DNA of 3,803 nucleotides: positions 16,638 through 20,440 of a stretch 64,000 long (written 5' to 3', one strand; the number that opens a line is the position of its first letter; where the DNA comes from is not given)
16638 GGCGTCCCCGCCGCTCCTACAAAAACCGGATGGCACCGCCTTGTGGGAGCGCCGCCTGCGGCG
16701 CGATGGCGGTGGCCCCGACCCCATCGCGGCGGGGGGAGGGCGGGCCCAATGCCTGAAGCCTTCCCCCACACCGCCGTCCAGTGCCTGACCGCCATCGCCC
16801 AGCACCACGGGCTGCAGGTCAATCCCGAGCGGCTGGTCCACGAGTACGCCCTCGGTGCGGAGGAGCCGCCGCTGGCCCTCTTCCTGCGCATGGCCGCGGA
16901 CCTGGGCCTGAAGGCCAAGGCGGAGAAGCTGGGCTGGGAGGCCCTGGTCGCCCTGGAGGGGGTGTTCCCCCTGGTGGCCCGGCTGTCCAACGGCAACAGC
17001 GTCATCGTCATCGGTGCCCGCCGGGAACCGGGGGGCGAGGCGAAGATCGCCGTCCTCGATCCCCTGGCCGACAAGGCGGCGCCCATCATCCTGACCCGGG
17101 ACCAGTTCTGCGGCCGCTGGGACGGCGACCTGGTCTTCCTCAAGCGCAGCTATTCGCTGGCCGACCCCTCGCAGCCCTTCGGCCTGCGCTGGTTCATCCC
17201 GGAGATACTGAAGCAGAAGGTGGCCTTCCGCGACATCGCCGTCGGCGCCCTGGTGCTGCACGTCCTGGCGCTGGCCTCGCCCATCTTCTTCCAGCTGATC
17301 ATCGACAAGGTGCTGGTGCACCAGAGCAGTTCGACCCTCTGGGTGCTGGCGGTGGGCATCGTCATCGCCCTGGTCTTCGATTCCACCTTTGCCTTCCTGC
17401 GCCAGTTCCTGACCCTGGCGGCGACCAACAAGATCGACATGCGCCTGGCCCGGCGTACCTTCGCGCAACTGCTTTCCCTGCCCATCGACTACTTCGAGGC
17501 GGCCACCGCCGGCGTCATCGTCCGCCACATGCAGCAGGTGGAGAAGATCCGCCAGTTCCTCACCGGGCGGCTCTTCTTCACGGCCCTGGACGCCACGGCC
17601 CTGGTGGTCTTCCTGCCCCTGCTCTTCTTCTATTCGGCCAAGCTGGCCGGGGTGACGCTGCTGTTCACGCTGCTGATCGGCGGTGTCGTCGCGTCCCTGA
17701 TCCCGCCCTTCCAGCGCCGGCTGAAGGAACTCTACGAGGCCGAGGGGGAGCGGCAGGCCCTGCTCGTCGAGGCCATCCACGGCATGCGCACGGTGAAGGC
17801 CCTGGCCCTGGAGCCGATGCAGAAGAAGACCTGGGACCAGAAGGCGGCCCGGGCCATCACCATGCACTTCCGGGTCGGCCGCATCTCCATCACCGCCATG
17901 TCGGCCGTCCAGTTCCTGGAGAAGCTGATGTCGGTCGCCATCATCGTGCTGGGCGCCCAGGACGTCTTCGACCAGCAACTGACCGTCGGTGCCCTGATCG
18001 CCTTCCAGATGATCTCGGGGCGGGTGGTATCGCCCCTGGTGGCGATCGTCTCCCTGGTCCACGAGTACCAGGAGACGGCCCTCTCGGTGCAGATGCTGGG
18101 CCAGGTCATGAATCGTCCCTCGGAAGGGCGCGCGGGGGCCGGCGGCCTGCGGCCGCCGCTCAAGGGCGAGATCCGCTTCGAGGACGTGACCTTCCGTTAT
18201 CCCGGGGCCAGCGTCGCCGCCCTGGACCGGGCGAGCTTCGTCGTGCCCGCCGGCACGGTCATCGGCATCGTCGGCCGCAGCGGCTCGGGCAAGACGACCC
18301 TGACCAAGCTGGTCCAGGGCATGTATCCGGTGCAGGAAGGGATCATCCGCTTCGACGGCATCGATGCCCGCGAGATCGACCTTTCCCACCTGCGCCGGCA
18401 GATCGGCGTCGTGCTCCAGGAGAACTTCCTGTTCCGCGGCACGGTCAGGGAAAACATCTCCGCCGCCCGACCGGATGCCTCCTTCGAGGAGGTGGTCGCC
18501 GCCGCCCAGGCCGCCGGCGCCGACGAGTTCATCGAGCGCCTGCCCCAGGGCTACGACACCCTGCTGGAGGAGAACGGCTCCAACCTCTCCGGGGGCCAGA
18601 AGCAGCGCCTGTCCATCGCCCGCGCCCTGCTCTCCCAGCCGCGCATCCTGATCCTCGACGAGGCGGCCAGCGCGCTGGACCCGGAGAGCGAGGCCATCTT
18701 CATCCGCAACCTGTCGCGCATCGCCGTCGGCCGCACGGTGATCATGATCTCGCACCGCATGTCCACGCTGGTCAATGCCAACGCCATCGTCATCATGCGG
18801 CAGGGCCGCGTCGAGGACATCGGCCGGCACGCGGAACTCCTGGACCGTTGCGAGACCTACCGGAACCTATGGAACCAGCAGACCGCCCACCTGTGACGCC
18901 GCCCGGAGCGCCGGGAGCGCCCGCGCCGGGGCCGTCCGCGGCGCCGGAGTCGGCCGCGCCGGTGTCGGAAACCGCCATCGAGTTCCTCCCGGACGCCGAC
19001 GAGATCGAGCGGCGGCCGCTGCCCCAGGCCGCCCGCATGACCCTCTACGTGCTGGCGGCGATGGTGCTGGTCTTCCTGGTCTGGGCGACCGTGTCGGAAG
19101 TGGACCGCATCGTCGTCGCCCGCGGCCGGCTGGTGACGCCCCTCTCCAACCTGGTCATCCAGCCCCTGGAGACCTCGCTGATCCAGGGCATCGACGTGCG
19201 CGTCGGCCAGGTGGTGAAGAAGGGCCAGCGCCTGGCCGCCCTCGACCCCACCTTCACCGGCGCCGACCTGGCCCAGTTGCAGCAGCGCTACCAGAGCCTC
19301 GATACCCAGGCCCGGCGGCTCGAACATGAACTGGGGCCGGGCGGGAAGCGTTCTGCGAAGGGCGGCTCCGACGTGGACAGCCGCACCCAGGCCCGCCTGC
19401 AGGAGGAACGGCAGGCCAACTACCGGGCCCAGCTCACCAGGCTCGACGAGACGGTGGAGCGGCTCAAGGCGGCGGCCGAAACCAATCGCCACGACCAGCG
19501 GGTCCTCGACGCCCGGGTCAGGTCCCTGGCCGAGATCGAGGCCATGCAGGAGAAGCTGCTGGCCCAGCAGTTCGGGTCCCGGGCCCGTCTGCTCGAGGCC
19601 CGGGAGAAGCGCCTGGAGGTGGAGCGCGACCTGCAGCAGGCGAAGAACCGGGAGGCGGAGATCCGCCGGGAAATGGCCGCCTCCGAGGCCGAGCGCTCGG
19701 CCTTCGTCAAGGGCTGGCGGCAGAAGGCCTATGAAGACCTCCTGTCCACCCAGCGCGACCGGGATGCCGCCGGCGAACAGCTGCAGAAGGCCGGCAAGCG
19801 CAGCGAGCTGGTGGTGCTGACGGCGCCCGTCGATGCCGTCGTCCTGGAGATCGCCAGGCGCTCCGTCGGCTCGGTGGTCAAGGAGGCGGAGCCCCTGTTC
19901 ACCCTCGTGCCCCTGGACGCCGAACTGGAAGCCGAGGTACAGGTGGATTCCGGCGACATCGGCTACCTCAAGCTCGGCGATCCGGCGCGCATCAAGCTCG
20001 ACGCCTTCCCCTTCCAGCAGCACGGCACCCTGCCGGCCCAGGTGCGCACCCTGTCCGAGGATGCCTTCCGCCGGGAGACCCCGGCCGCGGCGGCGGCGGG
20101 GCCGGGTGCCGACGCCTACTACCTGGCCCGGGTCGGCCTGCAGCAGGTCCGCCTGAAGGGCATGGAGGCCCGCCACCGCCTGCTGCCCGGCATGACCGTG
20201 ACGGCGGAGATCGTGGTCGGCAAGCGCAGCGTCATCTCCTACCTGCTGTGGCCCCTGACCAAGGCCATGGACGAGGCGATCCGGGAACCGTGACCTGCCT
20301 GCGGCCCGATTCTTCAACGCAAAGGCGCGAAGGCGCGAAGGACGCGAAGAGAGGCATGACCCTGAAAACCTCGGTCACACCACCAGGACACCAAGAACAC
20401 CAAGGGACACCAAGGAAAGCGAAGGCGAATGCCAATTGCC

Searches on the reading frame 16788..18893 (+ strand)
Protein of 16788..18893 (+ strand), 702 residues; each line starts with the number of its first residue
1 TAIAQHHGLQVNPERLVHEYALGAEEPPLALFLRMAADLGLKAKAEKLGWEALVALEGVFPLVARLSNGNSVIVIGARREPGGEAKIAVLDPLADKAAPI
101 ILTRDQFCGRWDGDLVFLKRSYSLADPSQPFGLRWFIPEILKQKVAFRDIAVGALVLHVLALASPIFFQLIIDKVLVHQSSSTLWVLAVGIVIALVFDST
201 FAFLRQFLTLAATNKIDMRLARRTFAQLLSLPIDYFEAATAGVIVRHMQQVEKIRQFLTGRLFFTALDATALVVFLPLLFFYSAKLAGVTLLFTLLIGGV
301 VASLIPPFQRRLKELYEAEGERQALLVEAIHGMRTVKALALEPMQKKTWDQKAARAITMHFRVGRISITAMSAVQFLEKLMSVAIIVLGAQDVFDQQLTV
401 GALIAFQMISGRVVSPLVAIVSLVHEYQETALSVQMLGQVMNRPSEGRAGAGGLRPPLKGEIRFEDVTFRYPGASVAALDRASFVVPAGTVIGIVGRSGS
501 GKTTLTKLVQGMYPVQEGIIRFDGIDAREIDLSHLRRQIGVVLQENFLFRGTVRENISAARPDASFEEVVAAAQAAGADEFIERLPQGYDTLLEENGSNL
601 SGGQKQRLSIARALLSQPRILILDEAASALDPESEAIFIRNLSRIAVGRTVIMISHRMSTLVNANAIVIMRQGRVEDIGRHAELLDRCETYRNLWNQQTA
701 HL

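Call 96: search_protein_families(library=pfam, proteins=[window:16788-18893:+], max_evalue=0.00001)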
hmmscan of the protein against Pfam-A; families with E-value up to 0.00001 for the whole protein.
window:16788-18893:+ (702 aa): 3 families
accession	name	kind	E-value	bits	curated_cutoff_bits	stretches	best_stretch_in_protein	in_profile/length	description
PF00664.28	ABC_membrane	-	7.6e-41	141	28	1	152-414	6-271/274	ABC transporter transmembrane region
PF00005.33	ABC_tran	-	7.5e-35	120.9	25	1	479-627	1-136/137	ABC transporter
PF02463.25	SMC_N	-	6.8e-06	26.1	40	0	522-672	113-213/220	RecF/RecN/SMC N terminal domain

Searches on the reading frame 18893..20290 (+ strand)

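Call 96: search_protein_families(library=pfam, proteins=[window:18893-20290:+], max_evalue=0.00001)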
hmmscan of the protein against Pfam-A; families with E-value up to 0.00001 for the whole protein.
window:18893-20290:+ (466 aa): 2 families
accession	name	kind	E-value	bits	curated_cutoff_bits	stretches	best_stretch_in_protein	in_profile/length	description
PF13437.12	HlyD_3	-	8e-15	55.9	22.2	1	308-392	1-81/106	HlyD family secretion protein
PF16576.10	HlyD_D23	-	2.1e-08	34.1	30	0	229-376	44-176/214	Barrel-sandwich domain of CusB or HlyD membrane-fusion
